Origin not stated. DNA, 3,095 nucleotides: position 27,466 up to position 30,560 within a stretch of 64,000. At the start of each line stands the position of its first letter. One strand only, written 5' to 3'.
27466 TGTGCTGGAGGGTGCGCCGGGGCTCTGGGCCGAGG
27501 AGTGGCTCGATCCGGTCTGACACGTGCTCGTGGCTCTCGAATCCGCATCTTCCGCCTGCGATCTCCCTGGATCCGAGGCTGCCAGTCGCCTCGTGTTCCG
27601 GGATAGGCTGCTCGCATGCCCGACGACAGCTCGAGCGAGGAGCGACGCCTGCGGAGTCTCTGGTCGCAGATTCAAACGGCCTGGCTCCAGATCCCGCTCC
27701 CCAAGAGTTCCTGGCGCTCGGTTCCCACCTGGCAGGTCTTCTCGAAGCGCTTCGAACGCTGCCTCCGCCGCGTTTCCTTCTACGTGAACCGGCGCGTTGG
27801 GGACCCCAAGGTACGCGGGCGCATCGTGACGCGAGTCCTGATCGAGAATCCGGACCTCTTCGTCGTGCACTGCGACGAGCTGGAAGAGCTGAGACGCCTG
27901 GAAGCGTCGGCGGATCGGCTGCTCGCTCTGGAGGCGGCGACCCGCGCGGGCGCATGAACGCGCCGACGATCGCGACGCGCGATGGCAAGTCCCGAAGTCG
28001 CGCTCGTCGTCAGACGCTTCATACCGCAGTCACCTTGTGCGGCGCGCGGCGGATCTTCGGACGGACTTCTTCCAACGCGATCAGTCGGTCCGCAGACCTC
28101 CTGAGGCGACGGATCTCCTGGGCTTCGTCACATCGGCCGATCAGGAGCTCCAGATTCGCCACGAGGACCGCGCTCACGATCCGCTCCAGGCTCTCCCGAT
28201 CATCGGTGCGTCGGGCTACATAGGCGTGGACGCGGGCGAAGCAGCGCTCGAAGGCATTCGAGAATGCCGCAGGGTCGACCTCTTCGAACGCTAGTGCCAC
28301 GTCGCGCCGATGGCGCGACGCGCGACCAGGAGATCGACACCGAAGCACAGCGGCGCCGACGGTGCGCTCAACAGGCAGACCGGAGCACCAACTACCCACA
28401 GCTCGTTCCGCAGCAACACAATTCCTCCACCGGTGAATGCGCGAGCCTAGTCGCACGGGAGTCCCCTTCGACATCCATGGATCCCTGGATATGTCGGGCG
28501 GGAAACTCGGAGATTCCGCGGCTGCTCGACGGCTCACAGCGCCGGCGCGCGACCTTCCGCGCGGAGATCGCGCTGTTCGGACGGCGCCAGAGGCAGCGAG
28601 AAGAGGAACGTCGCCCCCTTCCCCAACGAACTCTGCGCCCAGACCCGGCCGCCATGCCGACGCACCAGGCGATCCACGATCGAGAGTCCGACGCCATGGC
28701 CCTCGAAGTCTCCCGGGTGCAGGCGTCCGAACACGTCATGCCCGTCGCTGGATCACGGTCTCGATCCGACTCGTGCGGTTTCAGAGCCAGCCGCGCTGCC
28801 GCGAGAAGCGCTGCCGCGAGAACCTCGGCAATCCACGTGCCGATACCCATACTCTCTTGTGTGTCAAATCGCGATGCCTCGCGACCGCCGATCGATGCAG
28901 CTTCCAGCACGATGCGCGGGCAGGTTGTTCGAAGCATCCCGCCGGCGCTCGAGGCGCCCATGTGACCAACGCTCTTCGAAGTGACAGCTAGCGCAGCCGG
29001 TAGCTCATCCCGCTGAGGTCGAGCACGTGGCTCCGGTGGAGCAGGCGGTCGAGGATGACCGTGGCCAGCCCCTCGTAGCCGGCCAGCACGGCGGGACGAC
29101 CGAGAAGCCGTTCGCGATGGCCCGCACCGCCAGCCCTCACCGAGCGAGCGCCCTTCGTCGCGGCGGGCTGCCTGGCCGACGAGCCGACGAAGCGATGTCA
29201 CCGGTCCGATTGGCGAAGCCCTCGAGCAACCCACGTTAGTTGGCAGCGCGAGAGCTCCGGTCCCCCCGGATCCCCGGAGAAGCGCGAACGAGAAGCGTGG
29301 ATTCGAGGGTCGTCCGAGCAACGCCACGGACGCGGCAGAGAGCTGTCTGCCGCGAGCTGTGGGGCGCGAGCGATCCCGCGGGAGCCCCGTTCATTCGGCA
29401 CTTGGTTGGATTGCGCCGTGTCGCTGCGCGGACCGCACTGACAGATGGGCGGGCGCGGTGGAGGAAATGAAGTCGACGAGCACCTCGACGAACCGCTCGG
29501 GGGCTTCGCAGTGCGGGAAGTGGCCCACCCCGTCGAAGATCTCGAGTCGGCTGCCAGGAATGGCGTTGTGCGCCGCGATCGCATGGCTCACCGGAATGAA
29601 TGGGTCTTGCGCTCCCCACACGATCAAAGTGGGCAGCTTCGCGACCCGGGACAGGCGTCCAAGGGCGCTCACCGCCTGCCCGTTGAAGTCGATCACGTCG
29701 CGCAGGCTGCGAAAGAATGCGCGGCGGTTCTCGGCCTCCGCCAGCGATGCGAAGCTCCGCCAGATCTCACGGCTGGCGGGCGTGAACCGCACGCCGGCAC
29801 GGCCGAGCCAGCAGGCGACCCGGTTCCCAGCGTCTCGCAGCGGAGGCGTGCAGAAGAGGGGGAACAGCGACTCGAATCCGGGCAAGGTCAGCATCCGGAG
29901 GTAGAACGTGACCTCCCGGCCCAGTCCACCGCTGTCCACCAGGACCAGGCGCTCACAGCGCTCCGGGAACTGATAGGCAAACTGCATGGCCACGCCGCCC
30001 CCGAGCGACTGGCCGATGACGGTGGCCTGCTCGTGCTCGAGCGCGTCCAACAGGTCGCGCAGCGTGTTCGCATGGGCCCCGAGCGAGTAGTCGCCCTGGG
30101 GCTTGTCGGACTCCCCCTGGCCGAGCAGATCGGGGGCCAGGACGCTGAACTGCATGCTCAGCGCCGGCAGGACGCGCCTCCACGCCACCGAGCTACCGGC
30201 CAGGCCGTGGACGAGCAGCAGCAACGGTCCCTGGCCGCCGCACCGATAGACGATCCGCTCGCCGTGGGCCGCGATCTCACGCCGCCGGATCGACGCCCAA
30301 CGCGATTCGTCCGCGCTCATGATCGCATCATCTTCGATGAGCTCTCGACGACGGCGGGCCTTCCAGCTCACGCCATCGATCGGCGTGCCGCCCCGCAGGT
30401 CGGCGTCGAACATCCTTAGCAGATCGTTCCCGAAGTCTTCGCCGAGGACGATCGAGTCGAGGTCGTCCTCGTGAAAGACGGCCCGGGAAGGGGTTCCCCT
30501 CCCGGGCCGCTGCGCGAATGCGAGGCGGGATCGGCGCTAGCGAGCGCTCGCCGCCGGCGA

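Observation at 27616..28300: Convergent pair of paralogous mini-proteins resembling ECF sigma region 2 without region 4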

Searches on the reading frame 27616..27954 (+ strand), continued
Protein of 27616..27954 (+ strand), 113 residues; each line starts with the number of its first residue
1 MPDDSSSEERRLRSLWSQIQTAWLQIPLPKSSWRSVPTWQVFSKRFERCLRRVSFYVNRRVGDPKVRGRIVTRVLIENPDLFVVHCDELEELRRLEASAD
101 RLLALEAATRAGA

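Call 88: find_encoding_contigs(protein=P0095, flank=7000, max_places=1)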
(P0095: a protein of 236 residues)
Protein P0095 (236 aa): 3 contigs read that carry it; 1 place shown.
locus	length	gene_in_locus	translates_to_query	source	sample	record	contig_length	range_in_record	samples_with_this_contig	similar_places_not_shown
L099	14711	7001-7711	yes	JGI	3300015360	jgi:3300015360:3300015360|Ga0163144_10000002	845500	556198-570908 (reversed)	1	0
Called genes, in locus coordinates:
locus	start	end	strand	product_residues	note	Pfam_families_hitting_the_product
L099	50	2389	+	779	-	PF04879:Molybdop_Fe4S4, PF00384:Molybdopterin, PF01568:Molydop_binding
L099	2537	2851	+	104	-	-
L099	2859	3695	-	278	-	PF01209:Ubie_methyltran, PF13489:Methyltransf_23, PF08241:Methyltransf_11, PF08242:Methyltransf_12, PF13649:Methyltransf_25, PF13847:Methyltransf_31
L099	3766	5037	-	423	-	-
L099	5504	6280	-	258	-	-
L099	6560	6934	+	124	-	-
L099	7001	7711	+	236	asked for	-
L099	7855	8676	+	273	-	PF02673:BacA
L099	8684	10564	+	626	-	PF00999:Na_H_Exchanger, PF02254:TrkA_N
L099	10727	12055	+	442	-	PF13393:tRNA-synt_His, PF03129:HGTP_anticodon (weak)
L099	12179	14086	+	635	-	PF02784:Orn_Arg_deC_N, PF17810:Arg_decarb_HB, PF17944:Arg_decarbox_C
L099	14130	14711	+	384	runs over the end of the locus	PF05721:PhyH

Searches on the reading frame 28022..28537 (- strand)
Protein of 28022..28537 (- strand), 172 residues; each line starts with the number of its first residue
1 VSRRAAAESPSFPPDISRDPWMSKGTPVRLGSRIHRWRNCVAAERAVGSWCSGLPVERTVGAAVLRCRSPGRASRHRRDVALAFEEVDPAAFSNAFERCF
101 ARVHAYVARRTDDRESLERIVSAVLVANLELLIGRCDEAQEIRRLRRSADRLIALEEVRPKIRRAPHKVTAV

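Call 4: search_protein_families(library=pfam, proteins=[window:28022-28537:-], max_evalue=10)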
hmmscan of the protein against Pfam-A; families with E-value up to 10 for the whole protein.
window:28022-28537:- (172 aa): 0 families

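Call 5: search_protein_families(library=ncbifam, proteins=[window:28022-28537:-], max_evalue=10)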
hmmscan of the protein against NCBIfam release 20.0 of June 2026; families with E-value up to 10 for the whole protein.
window:28022-28537:- (172 aa): 1 family
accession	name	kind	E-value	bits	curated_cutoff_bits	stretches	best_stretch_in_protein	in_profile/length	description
TIGR02952.1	Sig70_famx2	equivalog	0.076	12.9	206.45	1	85-130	6-51/170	ECF subfamily RNA polymerase sigma factor, BldN family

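Call 11: find_homologous_proteins(query=window:28022-28537:-, max_evalue=0.01)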
Query window:28022-28537:- (172 aa): 2 proteins with E <= 0.01 among 465 candidates.
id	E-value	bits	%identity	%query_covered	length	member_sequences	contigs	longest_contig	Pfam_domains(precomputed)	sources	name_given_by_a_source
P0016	9.5e-63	229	91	73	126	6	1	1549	-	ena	-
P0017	1.3e-38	150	84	54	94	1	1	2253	-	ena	-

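Call 48: find_encoding_contigs(protein=P0017, flank=3000, max_places=2)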
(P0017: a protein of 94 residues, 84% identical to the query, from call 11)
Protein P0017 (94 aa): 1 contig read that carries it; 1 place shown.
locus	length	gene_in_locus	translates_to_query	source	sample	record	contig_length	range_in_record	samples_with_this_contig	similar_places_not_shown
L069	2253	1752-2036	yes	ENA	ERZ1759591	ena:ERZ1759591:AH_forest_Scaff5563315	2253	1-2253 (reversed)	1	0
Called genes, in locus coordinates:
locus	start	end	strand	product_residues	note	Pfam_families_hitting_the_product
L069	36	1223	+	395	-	-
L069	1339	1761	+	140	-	-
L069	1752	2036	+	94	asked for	-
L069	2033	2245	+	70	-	-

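Call 49: find_encoding_contigs(protein=P0016, flank=3000, max_places=2)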
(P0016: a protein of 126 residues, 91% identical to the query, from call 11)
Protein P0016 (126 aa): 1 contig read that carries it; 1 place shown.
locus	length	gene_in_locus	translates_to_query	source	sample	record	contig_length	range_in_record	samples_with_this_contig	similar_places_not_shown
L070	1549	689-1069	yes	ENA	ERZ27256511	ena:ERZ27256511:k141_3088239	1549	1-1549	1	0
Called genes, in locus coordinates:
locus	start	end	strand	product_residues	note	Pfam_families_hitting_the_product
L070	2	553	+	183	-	?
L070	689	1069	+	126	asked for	-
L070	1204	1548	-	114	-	?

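Call 70: search_protein_families(library=pfam, proteins=[L069:36-1220:+], max_evalue=0.01)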
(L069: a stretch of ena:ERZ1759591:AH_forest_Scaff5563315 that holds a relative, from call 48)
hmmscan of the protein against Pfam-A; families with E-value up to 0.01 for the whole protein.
L069:36-1220:+ (395 aa): 2 families
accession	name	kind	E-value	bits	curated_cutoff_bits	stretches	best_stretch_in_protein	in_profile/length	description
PF02518.31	HATPase_c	-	7.3e-22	78.3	26.4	1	269-379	1-110/111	Histidine kinase-, DNA gyrase B-, and HSP90-like ATPase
PF00512.31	HisKA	-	1.5e-11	44.6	26.9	1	161-225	3-64/66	His Kinase A (phospho-acceptor) domain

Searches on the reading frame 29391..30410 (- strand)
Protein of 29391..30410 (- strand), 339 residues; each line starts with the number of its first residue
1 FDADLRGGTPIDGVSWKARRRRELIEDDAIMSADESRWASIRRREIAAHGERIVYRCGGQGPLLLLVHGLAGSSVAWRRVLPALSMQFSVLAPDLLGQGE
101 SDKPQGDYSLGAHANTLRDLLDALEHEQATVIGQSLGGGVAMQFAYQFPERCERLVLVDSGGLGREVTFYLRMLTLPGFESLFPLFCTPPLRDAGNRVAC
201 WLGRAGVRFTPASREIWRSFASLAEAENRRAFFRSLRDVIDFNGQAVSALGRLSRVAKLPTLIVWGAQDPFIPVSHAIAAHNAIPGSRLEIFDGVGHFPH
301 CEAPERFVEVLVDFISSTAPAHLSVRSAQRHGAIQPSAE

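Call 70: search_protein_families(library=pfam, proteins=[window:29391-30410:-], max_evalue=0.01)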
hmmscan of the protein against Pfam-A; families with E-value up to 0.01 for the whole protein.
window:29391-30410:- (339 aa): 4 families
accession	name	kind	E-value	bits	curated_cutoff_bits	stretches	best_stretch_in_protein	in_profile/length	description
PF00561.26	Abhydrolase_1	-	1.2e-36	127.1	25.8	2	62-160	1-102/245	alpha/beta hydrolase fold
PF12697.13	Abhydrolase_6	-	2.2e-22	81.2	26.3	1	64-309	1-216/217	Alpha/beta hydrolase family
PF12146.15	Hydrolase_4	-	1.8e-12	47.5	27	1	63-302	6-237/239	Serine aminopeptidase, S33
PF03096.20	Ndr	-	0.0031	16.7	23.3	1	109-160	81-132/283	Ndr family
